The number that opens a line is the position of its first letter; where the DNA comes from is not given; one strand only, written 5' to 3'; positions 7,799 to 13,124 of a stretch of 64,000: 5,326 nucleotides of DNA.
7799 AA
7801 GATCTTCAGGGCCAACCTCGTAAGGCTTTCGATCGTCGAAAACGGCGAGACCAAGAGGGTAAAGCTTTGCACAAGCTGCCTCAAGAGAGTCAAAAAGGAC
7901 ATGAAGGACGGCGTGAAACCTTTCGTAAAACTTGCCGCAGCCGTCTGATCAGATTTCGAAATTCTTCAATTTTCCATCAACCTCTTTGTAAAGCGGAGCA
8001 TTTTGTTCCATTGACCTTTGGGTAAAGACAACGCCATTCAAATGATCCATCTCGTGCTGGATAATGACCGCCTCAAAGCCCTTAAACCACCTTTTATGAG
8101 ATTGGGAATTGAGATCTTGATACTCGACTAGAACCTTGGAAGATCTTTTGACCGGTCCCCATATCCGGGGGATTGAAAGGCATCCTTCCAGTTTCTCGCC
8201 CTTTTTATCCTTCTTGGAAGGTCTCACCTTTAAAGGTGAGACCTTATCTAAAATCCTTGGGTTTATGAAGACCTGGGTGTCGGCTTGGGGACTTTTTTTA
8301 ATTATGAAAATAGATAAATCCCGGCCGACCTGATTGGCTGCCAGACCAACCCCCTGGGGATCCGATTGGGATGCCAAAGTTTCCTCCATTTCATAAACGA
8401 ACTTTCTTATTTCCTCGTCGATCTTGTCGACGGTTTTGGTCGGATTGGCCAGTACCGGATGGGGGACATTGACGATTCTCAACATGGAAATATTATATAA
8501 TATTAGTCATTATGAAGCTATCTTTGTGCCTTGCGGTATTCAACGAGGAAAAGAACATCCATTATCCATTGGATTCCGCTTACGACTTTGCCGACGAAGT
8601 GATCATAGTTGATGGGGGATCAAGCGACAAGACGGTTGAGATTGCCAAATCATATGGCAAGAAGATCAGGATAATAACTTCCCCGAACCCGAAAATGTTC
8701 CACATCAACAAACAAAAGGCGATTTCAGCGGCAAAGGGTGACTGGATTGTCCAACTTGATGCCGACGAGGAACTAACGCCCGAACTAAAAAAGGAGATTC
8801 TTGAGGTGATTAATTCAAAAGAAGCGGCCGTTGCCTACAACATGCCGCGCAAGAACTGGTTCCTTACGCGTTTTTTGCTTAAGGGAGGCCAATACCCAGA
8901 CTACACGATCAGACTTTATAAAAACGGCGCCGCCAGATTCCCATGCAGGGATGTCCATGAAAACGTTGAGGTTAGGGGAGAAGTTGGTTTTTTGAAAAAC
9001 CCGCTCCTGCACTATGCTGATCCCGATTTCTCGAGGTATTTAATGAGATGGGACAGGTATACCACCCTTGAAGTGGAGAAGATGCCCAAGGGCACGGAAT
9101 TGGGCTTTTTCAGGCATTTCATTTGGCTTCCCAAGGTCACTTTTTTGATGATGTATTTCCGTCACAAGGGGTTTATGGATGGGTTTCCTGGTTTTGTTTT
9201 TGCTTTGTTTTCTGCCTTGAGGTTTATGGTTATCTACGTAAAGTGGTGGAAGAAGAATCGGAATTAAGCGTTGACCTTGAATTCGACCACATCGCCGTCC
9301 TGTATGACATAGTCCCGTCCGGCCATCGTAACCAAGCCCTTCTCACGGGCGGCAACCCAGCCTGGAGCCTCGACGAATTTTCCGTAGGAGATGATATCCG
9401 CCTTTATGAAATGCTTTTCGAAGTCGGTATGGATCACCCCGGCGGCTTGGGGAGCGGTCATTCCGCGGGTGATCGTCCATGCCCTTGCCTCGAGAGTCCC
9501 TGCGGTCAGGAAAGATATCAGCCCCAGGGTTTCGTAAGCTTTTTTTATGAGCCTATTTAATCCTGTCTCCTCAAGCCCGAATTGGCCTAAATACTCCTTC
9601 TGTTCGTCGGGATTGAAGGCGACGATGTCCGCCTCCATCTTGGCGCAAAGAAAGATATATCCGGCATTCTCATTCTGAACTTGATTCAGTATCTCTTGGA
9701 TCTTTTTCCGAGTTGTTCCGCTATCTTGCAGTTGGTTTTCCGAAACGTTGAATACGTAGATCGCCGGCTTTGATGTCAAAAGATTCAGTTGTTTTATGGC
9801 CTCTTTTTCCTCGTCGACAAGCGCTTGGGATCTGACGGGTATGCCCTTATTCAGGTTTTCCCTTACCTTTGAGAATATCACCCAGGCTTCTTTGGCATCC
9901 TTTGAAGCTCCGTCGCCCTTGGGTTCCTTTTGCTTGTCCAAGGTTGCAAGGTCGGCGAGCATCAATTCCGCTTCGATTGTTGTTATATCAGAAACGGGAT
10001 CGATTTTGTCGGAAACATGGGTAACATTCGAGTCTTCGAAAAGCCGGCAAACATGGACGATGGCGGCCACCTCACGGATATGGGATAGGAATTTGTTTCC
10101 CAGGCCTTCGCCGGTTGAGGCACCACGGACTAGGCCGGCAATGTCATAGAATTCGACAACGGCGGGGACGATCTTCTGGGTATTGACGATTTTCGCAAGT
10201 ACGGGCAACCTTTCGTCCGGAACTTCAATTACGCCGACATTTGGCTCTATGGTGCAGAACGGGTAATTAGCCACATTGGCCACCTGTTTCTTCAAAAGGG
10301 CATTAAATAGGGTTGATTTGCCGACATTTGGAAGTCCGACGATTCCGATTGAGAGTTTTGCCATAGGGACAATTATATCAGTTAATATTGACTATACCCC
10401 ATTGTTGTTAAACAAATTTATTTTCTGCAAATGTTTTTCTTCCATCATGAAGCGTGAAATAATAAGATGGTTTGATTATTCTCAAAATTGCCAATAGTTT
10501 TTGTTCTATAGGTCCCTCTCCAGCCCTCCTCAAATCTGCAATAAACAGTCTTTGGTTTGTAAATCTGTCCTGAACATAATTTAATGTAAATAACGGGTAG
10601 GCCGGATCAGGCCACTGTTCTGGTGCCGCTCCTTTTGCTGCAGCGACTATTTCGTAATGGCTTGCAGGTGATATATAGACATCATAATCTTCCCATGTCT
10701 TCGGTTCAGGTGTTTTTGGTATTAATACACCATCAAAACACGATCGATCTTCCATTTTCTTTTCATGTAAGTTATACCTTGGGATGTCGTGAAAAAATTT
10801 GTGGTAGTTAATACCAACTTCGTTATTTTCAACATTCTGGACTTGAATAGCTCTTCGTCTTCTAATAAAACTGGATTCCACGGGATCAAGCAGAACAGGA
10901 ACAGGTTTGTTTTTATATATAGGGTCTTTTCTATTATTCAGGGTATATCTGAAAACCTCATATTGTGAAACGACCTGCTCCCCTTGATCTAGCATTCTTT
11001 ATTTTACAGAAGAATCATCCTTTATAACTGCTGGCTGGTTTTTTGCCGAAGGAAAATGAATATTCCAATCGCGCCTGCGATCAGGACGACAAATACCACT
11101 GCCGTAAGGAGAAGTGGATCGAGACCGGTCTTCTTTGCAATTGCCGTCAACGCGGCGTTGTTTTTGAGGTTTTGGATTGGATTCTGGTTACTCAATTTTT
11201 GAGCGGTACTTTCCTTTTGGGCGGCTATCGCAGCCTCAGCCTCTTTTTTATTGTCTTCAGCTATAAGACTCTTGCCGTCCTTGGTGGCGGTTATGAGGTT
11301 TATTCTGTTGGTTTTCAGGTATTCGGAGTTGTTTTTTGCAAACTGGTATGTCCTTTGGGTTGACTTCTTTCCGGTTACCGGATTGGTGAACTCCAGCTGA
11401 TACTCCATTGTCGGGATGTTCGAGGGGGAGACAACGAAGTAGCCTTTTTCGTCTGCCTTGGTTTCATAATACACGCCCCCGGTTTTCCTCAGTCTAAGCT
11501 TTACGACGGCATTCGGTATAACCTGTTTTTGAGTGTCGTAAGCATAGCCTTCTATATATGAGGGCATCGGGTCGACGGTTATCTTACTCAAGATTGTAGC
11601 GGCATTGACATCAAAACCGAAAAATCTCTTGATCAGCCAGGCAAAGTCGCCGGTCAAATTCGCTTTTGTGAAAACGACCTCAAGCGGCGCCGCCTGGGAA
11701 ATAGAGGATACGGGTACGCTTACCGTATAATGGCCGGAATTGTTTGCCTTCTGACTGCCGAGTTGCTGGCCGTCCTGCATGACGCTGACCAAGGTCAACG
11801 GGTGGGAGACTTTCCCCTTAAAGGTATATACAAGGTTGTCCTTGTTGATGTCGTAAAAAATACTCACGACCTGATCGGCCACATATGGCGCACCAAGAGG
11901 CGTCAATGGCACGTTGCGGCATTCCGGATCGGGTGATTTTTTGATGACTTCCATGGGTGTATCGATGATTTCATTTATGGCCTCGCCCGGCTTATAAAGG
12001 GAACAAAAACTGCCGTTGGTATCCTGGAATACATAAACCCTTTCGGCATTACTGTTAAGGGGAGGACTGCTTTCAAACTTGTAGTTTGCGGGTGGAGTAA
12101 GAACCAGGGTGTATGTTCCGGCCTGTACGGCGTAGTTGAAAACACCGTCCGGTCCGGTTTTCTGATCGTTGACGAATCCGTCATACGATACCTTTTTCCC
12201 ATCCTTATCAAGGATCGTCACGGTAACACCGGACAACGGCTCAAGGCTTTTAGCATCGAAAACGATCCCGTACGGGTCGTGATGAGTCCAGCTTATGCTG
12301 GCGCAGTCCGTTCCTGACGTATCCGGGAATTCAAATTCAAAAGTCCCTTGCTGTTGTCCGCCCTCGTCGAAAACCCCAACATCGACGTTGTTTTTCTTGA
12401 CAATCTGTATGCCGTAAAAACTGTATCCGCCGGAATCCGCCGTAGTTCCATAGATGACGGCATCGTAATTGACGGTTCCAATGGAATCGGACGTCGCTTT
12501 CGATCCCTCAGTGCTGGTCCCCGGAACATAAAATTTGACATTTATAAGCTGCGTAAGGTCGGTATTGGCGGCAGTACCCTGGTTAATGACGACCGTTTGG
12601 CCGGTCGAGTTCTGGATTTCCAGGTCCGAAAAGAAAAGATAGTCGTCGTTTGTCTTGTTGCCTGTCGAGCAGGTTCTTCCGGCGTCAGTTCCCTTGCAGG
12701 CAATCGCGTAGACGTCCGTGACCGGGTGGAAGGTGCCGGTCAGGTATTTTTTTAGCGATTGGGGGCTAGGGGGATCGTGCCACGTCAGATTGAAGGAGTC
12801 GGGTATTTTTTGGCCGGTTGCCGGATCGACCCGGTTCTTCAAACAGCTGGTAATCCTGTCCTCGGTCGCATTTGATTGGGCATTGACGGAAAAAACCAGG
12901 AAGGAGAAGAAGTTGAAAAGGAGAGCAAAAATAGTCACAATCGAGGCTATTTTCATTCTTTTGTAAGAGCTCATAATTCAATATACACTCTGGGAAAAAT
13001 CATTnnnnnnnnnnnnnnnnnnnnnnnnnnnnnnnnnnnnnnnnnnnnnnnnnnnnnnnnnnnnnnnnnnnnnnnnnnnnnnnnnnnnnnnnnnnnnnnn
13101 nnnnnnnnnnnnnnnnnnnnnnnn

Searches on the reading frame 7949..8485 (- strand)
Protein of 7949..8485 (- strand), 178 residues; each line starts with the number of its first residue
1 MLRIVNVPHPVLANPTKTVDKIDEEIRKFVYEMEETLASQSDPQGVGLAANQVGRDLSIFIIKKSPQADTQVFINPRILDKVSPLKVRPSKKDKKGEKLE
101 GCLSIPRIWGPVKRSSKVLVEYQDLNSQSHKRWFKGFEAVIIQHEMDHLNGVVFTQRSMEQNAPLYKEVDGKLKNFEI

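Call 93: search_protein_families(library=pfam, proteins=[window:7949-8485:-], max_evalue=0.001)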
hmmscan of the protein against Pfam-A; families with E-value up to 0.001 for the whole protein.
window:7949-8485:- (178 aa): 1 family
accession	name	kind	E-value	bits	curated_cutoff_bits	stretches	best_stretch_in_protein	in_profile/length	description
PF01327.26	Pep_deformylase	-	1.5e-42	145.2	22.8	1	1-159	1-151/156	Polypeptide deformylase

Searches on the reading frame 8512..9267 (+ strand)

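Call 93: search_protein_families(library=pfam, proteins=[window:8512-9267:+], max_evalue=0.001)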
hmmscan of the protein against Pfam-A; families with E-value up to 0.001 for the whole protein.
window:8512-9267:+ (251 aa): 3 families
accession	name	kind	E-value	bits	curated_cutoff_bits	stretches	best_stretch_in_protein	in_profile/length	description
PF00535.33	Glycos_transf_2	-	4.2e-24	85.8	23.3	1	4-121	1-125/168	Glycosyl transferase family 2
PF13704.12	Glyco_tranf_2_4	-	2.4e-05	25.2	27.5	1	11-88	2-84/98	Glycosyl transferase family 2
PF10111.15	Glyco_tranf_2_2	-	0.00025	21.1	27.3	1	22-104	24-110/276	Glycosyltransferase like family 2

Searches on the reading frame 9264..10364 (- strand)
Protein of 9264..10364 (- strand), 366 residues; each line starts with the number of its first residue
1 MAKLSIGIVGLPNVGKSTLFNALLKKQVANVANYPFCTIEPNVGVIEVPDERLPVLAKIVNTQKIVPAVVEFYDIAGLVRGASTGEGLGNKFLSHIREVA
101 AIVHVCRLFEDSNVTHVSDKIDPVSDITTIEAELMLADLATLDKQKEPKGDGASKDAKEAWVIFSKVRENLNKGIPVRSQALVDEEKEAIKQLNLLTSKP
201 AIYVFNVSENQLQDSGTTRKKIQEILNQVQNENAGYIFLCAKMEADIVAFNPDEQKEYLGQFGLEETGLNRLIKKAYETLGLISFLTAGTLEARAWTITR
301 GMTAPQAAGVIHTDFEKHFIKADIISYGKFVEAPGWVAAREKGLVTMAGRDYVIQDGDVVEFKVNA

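Call 93: search_protein_families(library=pfam, proteins=[window:9264-10364:-], max_evalue=0.001)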
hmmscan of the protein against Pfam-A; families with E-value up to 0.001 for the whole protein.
window:9264-10364:- (366 aa): 4 families
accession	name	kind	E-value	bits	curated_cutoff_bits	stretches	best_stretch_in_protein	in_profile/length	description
PF06071.19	YchF-GTPase_C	-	6.4e-34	116.4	27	1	282-365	1-84/84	Protein of unknown function (DUF933)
PF01926.29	MMR_HSR1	-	1.4e-23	83.6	21.9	1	6-119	2-94/113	50S ribosome-binding GTPase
PF02421.24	FeoB_N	-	2.4e-08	34.1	27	1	6-52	3-48/156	Ferrous iron transport protein B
PF02824.27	TGS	-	0.0008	19.8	22.2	0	298-362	13-58/60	TGS domain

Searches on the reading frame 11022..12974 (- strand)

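Call 16: search_protein_families(library=pfam, proteins=[window:11022-12974:-], max_evalue=0.01)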
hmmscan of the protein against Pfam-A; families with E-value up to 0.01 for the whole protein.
window:11022-12974:- (650 aa): 5 families
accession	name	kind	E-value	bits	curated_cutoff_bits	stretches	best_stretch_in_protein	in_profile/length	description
PF13620.12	CarboxypepD_reg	-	3.2e-10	40.7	32.3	2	236-293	4-55/82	Carboxypeptidase regulatory-like domain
PF17802.7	SpaA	-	1.9e-06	28.4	23.1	1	240-303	9-70/91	Prealbumin-like fold domain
PF13715.12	CarbopepD_reg_2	-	2.8e-05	24.5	32.2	0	236-292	3-50/88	CarboxypepD_reg-like domain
PF01060.29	TTR-52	-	0.0017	19.4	24.9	0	245-285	9-47/79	Transthyretin-like family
PF11974.14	bMG3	-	0.008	16.6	34.9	0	400-446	38-82/103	Bacterial alpha-2-macroglobulin MG3 domain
